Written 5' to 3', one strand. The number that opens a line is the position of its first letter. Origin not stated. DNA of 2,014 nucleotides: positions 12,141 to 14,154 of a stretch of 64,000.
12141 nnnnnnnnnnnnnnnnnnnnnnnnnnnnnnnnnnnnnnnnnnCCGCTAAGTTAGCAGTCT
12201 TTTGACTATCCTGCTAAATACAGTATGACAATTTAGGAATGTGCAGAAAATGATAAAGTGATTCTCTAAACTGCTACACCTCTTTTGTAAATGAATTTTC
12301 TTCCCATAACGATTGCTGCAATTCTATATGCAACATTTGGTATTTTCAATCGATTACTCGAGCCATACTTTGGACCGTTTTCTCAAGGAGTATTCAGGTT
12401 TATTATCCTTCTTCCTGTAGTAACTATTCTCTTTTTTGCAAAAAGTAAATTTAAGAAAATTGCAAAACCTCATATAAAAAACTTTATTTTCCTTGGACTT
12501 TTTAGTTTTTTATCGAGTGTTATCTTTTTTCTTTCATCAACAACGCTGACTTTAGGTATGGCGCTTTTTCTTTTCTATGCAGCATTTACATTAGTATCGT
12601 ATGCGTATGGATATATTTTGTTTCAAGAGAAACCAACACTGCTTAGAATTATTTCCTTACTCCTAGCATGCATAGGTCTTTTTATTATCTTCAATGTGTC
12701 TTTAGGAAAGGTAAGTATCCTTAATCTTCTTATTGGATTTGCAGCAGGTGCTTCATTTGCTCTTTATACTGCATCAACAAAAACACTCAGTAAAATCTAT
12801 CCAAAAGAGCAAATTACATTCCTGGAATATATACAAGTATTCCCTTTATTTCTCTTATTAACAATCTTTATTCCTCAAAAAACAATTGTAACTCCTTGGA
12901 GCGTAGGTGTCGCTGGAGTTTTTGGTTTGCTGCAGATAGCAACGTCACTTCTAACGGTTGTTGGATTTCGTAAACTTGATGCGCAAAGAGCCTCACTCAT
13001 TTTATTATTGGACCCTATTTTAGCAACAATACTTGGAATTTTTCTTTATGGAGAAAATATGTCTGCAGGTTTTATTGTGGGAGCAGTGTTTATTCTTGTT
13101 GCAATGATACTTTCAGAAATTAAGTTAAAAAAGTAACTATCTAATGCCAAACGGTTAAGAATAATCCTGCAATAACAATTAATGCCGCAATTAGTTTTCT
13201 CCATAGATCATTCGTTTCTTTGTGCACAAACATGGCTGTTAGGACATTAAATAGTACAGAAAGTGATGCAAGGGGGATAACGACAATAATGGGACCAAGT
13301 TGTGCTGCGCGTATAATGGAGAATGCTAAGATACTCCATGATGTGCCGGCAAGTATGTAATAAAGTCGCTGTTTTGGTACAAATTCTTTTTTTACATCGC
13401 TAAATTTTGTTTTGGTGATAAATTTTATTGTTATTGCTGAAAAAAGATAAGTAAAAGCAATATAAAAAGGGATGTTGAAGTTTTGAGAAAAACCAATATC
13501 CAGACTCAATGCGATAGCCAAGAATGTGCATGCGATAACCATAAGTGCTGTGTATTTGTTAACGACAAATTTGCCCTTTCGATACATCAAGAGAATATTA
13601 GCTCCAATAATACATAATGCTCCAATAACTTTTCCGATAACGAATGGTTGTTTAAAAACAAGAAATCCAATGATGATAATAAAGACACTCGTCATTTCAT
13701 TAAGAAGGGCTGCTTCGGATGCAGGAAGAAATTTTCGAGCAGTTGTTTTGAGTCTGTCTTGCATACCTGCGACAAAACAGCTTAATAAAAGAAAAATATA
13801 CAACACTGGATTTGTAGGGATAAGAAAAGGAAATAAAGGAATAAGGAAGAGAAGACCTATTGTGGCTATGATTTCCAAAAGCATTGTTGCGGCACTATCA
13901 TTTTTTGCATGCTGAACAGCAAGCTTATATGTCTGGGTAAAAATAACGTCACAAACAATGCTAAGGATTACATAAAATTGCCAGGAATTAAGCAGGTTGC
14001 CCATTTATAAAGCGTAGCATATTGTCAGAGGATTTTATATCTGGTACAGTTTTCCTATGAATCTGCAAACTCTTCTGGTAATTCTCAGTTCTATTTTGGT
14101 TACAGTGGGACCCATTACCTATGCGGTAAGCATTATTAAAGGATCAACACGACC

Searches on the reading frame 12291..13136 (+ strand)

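Call 63: search_protein_families(library=pfam, proteins=[window:12291-13136:+], max_evalue=0.001)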
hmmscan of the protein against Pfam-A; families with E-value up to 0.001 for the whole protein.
window:12291-13136:+ (281 aa): 1 family
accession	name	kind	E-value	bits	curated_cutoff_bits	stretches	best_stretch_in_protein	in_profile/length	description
PF00892.27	EamA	-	1e-21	78.1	28.2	2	146-274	4-132/135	EamA-like transporter family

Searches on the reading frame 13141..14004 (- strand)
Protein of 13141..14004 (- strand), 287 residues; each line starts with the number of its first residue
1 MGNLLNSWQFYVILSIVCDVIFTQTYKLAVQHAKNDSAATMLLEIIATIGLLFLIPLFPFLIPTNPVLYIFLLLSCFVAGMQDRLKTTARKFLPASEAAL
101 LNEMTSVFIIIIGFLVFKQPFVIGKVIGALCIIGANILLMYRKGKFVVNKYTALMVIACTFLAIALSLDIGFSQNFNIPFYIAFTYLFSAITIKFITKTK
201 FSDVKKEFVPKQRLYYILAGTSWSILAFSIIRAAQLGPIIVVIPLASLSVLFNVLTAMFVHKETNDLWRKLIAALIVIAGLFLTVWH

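Call 63: search_protein_families(library=pfam, proteins=[window:13141-14004:-], max_evalue=0.001)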
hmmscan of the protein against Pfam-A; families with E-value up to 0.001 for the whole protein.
window:13141-14004:- (287 aa): 1 family
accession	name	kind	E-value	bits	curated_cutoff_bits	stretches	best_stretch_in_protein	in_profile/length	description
PF00892.27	EamA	-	4.5e-10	40.4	28.2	1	10-140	5-134/135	EamA-like transporter family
